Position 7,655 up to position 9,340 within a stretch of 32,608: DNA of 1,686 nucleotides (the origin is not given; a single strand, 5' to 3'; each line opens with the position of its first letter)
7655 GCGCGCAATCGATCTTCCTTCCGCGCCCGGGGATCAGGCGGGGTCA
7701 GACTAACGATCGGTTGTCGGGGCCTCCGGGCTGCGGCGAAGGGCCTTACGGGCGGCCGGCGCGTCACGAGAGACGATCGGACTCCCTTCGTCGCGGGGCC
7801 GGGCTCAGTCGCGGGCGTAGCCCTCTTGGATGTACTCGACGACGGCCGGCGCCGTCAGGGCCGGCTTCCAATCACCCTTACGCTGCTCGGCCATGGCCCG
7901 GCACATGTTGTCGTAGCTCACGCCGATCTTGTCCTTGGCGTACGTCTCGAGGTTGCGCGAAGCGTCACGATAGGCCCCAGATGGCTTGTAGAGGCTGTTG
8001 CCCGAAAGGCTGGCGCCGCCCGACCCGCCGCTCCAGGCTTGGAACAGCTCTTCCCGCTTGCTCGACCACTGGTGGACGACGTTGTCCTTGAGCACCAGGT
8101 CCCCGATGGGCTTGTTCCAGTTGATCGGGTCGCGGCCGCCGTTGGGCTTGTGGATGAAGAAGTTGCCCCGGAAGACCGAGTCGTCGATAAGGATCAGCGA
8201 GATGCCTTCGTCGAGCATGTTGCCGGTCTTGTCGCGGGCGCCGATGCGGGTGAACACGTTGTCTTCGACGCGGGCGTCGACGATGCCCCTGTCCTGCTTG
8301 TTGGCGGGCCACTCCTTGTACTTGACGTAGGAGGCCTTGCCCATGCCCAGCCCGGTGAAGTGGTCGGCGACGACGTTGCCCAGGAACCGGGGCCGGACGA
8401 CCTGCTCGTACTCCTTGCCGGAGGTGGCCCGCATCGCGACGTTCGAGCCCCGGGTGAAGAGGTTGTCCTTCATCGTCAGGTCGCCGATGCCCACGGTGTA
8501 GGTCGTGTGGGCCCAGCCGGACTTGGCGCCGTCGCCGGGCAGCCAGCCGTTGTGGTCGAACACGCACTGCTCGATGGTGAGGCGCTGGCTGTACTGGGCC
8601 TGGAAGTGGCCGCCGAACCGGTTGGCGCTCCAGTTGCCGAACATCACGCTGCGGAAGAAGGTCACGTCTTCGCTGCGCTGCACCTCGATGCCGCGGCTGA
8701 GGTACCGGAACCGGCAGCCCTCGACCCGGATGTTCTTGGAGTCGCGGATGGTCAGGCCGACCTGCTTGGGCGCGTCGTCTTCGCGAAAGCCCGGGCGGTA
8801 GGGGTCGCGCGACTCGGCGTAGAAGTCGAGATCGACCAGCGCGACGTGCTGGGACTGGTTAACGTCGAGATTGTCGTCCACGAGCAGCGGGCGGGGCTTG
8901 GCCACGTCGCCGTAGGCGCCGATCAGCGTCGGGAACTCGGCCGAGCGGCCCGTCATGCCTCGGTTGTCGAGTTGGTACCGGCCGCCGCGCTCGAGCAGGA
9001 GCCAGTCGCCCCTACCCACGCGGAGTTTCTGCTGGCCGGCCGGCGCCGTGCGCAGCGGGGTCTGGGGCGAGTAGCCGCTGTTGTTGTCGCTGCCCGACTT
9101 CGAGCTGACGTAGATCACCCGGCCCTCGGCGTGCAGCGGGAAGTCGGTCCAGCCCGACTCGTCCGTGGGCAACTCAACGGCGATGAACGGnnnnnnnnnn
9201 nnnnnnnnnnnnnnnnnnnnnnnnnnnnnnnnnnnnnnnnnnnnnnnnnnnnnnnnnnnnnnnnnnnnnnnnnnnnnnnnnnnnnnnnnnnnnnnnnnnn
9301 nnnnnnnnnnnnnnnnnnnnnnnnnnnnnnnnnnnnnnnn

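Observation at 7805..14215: Two paralogous secreted beta-helix proteins in direct orientation bracket an inverted sulfotransferase gene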

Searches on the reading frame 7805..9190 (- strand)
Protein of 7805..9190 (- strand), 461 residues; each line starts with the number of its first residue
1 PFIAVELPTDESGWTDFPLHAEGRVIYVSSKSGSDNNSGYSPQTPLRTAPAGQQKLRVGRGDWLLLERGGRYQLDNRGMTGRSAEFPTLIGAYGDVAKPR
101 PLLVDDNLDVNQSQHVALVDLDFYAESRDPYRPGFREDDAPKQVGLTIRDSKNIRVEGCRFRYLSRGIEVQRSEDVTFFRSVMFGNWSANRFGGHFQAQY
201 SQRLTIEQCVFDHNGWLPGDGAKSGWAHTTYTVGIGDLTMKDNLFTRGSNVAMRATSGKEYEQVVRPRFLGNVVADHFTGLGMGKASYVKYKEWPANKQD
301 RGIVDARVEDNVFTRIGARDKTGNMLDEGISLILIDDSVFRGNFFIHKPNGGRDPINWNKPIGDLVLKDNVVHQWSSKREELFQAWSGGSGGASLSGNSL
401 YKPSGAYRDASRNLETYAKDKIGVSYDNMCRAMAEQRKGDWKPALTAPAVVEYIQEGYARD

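Call 9: search_solved_structures(query=window:7805-9190:-, max_evalue=1, show_alignments=2)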
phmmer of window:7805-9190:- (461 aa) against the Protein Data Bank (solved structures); distinct sequences matched with E-value up to 1: 4.
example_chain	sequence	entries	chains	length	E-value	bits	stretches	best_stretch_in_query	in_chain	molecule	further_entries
7v6i_A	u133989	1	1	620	3.3e-06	29.6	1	21-112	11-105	Lacto-N-biosidase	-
7v6m_A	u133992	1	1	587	1.5e-05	27.4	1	22-115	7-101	Fibronectin type III domain-containing protein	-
6kqs_A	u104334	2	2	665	0.00062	22.1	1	23-99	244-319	lacto-N-biosidase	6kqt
2vld_A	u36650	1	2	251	0.59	12.3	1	320-372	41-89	Endonuclease NucS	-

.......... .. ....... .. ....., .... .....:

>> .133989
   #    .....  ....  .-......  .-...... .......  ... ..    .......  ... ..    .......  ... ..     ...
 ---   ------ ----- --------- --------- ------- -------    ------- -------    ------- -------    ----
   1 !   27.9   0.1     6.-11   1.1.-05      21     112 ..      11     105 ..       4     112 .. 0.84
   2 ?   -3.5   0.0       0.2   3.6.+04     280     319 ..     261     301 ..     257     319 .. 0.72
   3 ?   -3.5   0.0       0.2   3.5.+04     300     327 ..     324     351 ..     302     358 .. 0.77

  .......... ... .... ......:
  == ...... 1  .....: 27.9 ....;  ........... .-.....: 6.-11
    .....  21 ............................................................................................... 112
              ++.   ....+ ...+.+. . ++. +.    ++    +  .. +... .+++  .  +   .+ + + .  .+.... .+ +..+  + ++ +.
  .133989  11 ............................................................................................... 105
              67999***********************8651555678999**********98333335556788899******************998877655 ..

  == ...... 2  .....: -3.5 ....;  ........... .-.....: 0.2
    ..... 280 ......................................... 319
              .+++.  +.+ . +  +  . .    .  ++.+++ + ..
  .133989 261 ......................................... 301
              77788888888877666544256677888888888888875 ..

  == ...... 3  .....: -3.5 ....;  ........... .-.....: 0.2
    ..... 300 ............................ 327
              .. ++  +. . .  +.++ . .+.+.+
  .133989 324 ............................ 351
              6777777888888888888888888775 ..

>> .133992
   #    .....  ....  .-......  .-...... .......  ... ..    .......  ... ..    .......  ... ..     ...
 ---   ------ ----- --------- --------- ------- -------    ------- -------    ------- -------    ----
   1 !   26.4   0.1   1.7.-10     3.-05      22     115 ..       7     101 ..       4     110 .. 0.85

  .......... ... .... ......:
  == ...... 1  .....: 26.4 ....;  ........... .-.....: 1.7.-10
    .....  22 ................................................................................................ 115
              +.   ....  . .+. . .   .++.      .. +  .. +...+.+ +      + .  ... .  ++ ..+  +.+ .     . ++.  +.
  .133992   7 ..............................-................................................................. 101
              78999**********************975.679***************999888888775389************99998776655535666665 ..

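Call 10: find_homologous_proteins(query=window:7805-9190:-, max_evalue=0.001)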
Query window:7805-9190:- (461 aa): 77 proteins with E <= 0.001 among 8000 candidates.
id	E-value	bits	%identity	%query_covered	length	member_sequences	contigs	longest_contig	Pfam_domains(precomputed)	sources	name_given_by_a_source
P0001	0.0e+0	1074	100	100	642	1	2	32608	PF13229.13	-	-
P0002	1.9e-251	853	76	100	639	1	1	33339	PF13229.13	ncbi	ncbi:MAG: right-handed parallel beta-helix repeat-containing protein [Planctomycetota bacterium]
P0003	4.3e-40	156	27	98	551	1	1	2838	-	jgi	-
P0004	7.0e-37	146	30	97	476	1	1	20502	PF13229.13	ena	-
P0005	4.5e-36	143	27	98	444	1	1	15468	PF13229.13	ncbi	-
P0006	4.7e-34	136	26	99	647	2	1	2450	PF18962.8,PF13860.13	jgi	jgi:hypothetical protein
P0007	5.0e-33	133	32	54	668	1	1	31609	PF18962.8,PF13860.13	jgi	jgi:hypothetical protein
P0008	3.1e-32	130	28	98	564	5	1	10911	PF13229.13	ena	-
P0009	2.1e-31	128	26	98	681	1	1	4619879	PF13229.13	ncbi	ncbi:right-handed parallel beta-helix repeat-containing protein [Phycisphaeraceae bacterium D3-23]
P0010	3.6e-31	127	29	99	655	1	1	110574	PF13229.13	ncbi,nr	ncbi:MAG: right-handed parallel beta-helix repeat-containing protein, partial [Planctomycetota bacte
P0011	1.0e-30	125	30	81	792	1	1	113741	PF19190.7,PF13229.13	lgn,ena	-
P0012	5.2e-30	123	29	90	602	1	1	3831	-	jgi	-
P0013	5.5e-30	123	24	98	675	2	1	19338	PF13229.13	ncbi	ncbi:MAG: hypothetical protein ACIAXF_07065 [Phycisphaerales bacterium JB063]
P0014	1.2e-29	122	31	79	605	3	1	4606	PF13229.13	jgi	jgi:hypothetical protein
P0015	1.3e-29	122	32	60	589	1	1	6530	PF13229.13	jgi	jgi:hypothetical protein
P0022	4.8e-27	113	30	75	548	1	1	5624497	PF13229.13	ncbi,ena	-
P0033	2.5e-24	104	26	99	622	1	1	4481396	PF13229.13,PF16403.12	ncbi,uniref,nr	ncbi:DUF5011 domain-containing protein [Microbulbifer bruguierae]|uniref:DUF5011 domain-containing p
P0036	3.8e-24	104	26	97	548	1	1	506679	-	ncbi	ncbi:MAG: right-handed parallel beta-helix repeat-containing protein [Minicystis sp.]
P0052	3.3e-21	94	26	99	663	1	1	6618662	-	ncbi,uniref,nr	ncbi:hypothetical protein Pla175_27280 [Pirellulimonas nuda]|uniref:Uncharacterized protein n=1 Tax=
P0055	6.8e-21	93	29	55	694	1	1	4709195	PF16403.12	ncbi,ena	-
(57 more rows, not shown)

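Call 11: find_encoding_contigs(protein=P0002, flank=10000, max_places=4)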
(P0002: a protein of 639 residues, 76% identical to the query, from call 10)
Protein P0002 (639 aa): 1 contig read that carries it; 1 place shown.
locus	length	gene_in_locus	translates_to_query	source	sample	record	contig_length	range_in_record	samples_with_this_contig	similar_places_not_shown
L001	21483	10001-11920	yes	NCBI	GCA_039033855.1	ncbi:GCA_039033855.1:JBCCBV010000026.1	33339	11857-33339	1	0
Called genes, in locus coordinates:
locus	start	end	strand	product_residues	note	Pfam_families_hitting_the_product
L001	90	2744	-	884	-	PF11897:DUF3417, PF00343:Phosphorylase, PF28476:GlgP_C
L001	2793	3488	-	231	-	PF01618:MotA_ExbB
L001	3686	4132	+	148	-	PF23457:LysM2_NFP, PF01476:LysM (weak)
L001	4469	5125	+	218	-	PF03588:Leu_Phe_trans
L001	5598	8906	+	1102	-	-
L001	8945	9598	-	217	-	PF13469:Sulfotransfer_3 (faint), PF17784:Sulfotransfer_4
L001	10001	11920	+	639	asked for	PF13229:Beta_helix (weak)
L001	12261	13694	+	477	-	PF01943:Polysacc_synt, PF13440:Polysacc_synt_3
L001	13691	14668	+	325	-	PF00535:Glycos_transf_2, PF10111:Glyco_tranf_2_2 (weak), PF13641:Glyco_tranf_2_3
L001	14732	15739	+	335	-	PF00535:Glycos_transf_2, PF10111:Glyco_tranf_2_2 (weak)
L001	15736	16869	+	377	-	PF13439:Glyco_transf_4 (weak), PF20706:GT4-conflict (weak), PF00534:Glycos_transf_1, PF13692:Glyco_trans_1_4, PF13524:Glyco_trans_1_2 (weak)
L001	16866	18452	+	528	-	PF04932:Wzy_C (weak)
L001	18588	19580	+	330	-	PF00535:Glycos_transf_2, PF13641:Glyco_tranf_2_3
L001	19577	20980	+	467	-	-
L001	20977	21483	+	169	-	?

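Call 12: find_encoding_contigs(protein=P0001, flank=10000, max_places=4)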
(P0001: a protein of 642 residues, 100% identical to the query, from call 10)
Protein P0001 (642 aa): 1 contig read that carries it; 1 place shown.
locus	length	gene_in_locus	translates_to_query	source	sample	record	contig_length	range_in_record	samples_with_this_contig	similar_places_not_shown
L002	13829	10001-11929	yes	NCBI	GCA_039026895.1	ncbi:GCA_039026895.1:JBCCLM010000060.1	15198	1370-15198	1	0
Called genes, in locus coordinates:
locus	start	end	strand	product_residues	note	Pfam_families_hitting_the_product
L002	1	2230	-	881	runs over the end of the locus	PF11897:DUF3417, PF00343:Phosphorylase, PF28476:GlgP_C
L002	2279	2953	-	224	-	PF01618:MotA_ExbB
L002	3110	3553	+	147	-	PF23457:LysM2_NFP (weak), PF01476:LysM (weak)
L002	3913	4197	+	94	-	PF04320:YggL_50S_bp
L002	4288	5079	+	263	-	PF03588:Leu_Phe_trans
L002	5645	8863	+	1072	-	PF13229:Beta_helix (faint)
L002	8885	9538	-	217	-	PF13469:Sulfotransfer_3 (faint), PF17784:Sulfotransfer_4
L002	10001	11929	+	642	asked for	PF13229:Beta_helix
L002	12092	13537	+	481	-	PF01943:Polysacc_synt, PF13440:Polysacc_synt_3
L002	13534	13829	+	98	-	PF13641:Glyco_tranf_2_3 (weak), PF00535:Glycos_transf_2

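Call 18: find_encoding_contigs(protein=P0009, flank=10000, max_places=1)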
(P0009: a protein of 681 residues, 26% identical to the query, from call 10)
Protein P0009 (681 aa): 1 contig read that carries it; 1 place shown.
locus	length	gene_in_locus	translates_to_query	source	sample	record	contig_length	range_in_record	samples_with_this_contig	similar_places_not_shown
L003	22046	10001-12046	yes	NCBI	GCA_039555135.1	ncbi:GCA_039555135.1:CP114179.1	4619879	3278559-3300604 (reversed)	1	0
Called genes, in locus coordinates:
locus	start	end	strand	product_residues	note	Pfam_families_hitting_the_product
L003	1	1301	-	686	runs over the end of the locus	PF00535:Glycos_transf_2, PF10111:Glyco_tranf_2_2, PF13641:Glyco_tranf_2_3, PF13439:Glyco_transf_4, PF20706:GT4-conflict (weak), PF13692:Glyco_trans_1_4, PF00534:Glycos_transf_1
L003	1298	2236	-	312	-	PF00535:Glycos_transf_2, PF10111:Glyco_tranf_2_2, PF13641:Glyco_tranf_2_3, PF13632:Glyco_trans_2_3 (weak)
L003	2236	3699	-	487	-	PF01943:Polysacc_synt, PF13440:Polysacc_synt_3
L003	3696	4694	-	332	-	-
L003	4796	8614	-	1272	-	PF13229:Beta_helix (weak)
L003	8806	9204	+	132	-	-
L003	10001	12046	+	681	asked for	PF13229:Beta_helix (weak)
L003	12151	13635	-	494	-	PF00171:Aldedh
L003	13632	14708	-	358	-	PF04958:AstA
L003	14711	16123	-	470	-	PF00202:Aminotran_3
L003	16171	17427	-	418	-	PF01546:Peptidase_M20, PF07687:M20_dimer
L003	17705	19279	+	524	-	PF12951:PATR (weak), PF07589:PEP_exosort_dom (weak)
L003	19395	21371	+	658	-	PF13365:Trypsin_2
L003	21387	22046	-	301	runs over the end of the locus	-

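Call 19: find_encoding_contigs(protein=P0033, flank=10000, max_places=1)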
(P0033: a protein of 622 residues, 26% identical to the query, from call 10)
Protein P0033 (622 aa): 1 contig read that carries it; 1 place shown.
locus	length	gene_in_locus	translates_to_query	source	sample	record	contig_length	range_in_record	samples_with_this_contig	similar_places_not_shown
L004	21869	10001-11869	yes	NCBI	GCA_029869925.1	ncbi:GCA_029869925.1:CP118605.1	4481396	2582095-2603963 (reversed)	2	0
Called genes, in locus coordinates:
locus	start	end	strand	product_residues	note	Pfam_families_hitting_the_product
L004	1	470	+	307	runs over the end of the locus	PF00685:Sulfotransfer_1, PF13469:Sulfotransfer_3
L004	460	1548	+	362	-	PF00535:Glycos_transf_2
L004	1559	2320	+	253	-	PF03808:Glyco_tran_WecG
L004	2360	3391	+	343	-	PF00535:Glycos_transf_2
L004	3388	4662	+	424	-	PF13439:Glyco_transf_4, PF20706:GT4-conflict (faint), PF00534:Glycos_transf_1, PF13692:Glyco_trans_1_4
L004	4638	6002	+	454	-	-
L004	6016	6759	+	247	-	-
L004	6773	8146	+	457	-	PF20706:GT4-conflict, PF00534:Glycos_transf_1, PF13692:Glyco_trans_1_4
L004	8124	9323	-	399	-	PF13524:Glyco_trans_1_2 (faint), PF00534:Glycos_transf_1, PF13692:Glyco_trans_1_4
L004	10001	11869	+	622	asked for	PF16403:Bact_surface_Ig-like, PF13229:Beta_helix (weak)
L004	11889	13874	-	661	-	PF00801:PKD, PF17963:Big_9, PF18911:PKD_4, PF22352:K319L-like_PKD, PF21027:Sde0182_C (faint), PF22352:K319L-like_PKD, PF13229:Beta_helix (weak)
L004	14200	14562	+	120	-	-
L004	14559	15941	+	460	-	PF01943:Polysacc_synt, PF13440:Polysacc_synt_3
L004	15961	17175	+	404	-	PF00685:Sulfotransfer_1, PF13469:Sulfotransfer_3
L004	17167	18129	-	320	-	-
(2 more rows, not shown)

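Call 20: find_encoding_contigs(protein=P0052, flank=10000, max_places=1)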
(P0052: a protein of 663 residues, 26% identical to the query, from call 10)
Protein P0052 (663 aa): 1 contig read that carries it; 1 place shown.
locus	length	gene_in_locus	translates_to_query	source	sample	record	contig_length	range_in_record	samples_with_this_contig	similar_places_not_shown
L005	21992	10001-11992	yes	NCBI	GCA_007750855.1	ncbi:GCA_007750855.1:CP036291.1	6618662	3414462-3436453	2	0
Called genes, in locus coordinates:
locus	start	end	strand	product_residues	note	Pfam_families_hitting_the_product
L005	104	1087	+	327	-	PF01061:ABC2_membrane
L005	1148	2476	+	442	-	PF00005:ABC_tran, PF13304:AAA_21 (faint), PF14524:Wzt_C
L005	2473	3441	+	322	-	PF00685:Sulfotransfer_1, PF13469:Sulfotransfer_3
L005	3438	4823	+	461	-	-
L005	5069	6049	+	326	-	PF05050:Methyltransf_21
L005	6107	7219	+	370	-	PF20706:GT4-conflict, PF13692:Glyco_trans_1_4, PF00534:Glycos_transf_1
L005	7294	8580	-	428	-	PF20706:GT4-conflict, PF00534:Glycos_transf_1, PF13692:Glyco_trans_1_4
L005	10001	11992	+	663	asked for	-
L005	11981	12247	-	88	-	-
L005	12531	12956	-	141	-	PF01527:HTH_Tnp_1, PF13384:HTH_23 (faint), PF13518:HTH_28 (faint)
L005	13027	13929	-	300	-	PF05050:Methyltransf_21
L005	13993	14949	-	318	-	PF05575:V_cholerae_RfbT, PF05050:Methyltransf_21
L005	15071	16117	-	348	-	-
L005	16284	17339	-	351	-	PF13641:Glyco_tranf_2_3 (weak), PF00535:Glycos_transf_2, PF10111:Glyco_tranf_2_2 (weak)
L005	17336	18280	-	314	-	PF00685:Sulfotransfer_1, PF13469:Sulfotransfer_3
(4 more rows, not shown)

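Call 22: find_encoding_contigs(protein=P0036, flank=10000, max_places=1)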
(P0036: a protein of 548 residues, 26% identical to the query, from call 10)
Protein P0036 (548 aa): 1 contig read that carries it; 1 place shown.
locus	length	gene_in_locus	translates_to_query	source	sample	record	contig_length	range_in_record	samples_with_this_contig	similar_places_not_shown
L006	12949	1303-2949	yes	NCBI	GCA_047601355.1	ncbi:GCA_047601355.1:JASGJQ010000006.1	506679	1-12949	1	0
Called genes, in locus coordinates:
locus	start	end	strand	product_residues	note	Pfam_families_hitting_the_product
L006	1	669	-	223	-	PF16561:AMPK1_CBM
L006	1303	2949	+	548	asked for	-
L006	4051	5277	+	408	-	PF00593:TonB_dep_Rec_b-barrel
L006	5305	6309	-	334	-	PF03370:CBM_21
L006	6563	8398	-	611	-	PF00384:Molybdopterin, PF01568:Molydop_binding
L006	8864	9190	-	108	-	-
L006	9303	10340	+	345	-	PF00652:Ricin_B_lectin, PF14200:RicinB_lectin_2, PF00652:Ricin_B_lectin (weak)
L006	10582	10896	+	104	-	PF01047:MarR (faint), PF12840:HTH_20, PF01022:HTH_5, PF13412:HTH_24, PF08279:HTH_11 (weak), PF12802:MarR_2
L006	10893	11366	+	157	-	PF08327:AHSA1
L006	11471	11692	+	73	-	-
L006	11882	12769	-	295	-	PF00762:Ferrochelatase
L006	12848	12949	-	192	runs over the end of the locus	-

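Call 23: find_encoding_contigs(protein=P0022, flank=10000, max_places=1)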
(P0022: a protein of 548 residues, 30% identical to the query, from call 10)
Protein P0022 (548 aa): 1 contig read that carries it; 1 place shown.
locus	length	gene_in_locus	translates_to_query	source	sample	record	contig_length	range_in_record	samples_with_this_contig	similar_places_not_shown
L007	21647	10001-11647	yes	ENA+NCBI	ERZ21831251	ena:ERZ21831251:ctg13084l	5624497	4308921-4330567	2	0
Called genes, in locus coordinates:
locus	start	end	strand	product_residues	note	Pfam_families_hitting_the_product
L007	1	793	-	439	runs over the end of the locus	-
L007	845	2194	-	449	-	PF01943:Polysacc_synt, PF13440:Polysacc_synt_3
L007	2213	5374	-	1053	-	PF00668:Condensation, PF00501:AMP-binding, PF13193:AMP-binding_C, PF00550:PP-binding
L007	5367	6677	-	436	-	PF00733:Asn_synthase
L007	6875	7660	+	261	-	-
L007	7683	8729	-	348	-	-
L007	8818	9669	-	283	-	PF02485:Branch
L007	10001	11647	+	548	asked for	PF13229:Beta_helix (weak)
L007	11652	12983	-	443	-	PF01943:Polysacc_synt, PF13440:Polysacc_synt_3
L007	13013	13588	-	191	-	PF00132:Hexapep (weak)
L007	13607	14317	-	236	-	-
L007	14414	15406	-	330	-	PF00535:Glycos_transf_2, PF13641:Glyco_tranf_2_3, PF13632:Glyco_trans_2_3 (weak)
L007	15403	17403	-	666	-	PF13522:GATase_6, PF13537:GATase_7, PF00733:Asn_synthase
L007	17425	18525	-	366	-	PF02222:ATP-grasp, PF02655:ATP-grasp_3, PF02786:CPSase_L_D2 (weak), PF07478:Dala_Dala_lig_C (weak), PF13535:ATP-grasp_4 (weak), PF15632:ATPgrasp_Ter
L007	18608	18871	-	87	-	-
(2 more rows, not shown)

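Call 24: find_encoding_contigs(protein=P0055, flank=10000, max_places=1)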
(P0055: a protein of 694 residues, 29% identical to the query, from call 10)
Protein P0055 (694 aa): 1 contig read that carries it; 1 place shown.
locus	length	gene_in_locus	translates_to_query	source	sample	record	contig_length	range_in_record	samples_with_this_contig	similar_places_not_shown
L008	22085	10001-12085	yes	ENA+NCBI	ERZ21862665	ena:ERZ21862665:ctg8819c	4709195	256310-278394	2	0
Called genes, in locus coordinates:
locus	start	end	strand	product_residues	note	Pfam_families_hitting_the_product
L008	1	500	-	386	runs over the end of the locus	PF00278:Orn_DAP_Arg_deC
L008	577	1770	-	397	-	PF03435:Sacchrp_dh_NADP, PF16653:Sacchrp_dh_C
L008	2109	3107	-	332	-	PF22396:DUF6976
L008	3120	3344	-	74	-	-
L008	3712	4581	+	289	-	PF02219:MTHFR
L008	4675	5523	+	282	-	PF00990:GGDEF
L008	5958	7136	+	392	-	PF02457:DAC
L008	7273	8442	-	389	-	PF00465:Fe-ADH, PF13685:Fe-ADH_2 (weak), PF25137:ADH_Fe_C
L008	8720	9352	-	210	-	-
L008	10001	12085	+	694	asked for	PF16403:Bact_surface_Ig-like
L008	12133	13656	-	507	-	PF08666:SAF, PF04295:GD_AH_second, PF20629:GD_AH_C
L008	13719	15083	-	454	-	PF06808:DctM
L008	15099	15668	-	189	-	PF04290:DctQ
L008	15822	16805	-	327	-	PF03480:DctP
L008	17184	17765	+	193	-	PF03167:UDG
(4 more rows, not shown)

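Call 41: search_protein_families(library=pfam, proteins=[L003:3696-4694:-, L003:8806-9204:+], max_evalue=1)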
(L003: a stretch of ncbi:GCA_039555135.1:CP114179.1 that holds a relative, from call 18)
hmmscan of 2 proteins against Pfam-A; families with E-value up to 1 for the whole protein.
L003:3696-4694:- (332 aa): 4 families
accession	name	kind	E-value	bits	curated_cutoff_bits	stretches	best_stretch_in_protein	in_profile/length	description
PF01636.29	APH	-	0.00024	21.4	23.2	1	196-257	154-210/239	Phosphotransferase enzyme family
PF07914.17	DUF1679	-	0.00033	20.1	24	1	209-257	268-314/414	Uncharacterized oxidoreductase dhs-27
PF02958.26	EcKL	-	0.099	12.4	22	1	206-253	212-257/294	Ecdysteroid kinase-like family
PF17853.6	GGDEF_2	-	0.11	13.1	24.5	1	63-137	15-78/116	GGDEF-like domain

L003:8806-9204:+ (132 aa): 2 families
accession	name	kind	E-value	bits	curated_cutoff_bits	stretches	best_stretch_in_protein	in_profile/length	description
PF05345.18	He_PIG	-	0.0045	17.8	24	1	6-84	10-85/96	Putative Ig domain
PF13155.12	Toprim_2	-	0.057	14.2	22.1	1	55-98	42-85/88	Toprim-like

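Call 90: search_protein_families(library=pfam, alignment_id=A6, max_evalue=0.00001)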
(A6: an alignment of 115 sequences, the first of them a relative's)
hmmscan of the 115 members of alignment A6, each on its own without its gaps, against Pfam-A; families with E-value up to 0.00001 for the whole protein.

A. member 1, L003:3-1313:- (437 aa): 4 families
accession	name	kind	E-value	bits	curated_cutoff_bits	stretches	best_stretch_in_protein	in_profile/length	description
PF00535.33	Glycos_transf_2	-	1.1e-39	136.4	23.3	1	11-173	1-167/168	Glycosyl transferase family 2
PF13641.12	Glyco_tranf_2_3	-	1.4e-17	65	27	1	8-196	1-198/230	Glycosyltransferase like family 2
PF10111.15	Glyco_tranf_2_2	-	4.8e-14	52.9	27.3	1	11-206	1-214/276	Glycosyltransferase like family 2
PF13632.12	Glyco_trans_2_3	-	2.2e-06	28.1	27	1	94-202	5-116/198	Glycosyl transferase family group 2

B. families by the number of members that match (of 115 scanned): 74 families (the first 25 are shown)
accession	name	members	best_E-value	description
PF00535.33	Glycos_transf_2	15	6e-40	Glycosyl transferase family 2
PF13692.12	Glyco_trans_1_4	14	2.5e-35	Glycosyl transferases group 1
PF00534.26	Glycos_transf_1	14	1.9e-34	Glycosyl transferases group 1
PF13632.12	Glyco_trans_2_3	9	1.6e-08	Glycosyl transferase family group 2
PF13440.11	Polysacc_synt_3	8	1.1e-50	Polysaccharide biosynthesis protein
PF01943.22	Polysacc_synt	8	8.1e-25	Polysaccharide biosynthesis protein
PF20706.3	GT4-conflict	8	3.2e-14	Family 4 Glycosyltransferase in conflict systems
PF13641.12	Glyco_tranf_2_3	6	6.2e-18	Glycosyltransferase like family 2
PF10111.15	Glyco_tranf_2_2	6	3.7e-15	Glycosyltransferase like family 2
PF13439.12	Glyco_transf_4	4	1.1e-23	Glycosyltransferase Family 4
PF05050.19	Methyltransf_21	4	1.3e-19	Methyltransferase FkbM domain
PF13469.12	Sulfotransfer_3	4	8.8e-16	Sulfotransferase family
PF00132.30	Hexapep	4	2.9e-12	Bacterial transferase hexapeptide (six repeats)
PF00685.33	Sulfotransfer_1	3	1.1e-16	Sulfotransferase domain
PF00483.29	NTP_transferase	2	1.1e-61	Nucleotidyl transferase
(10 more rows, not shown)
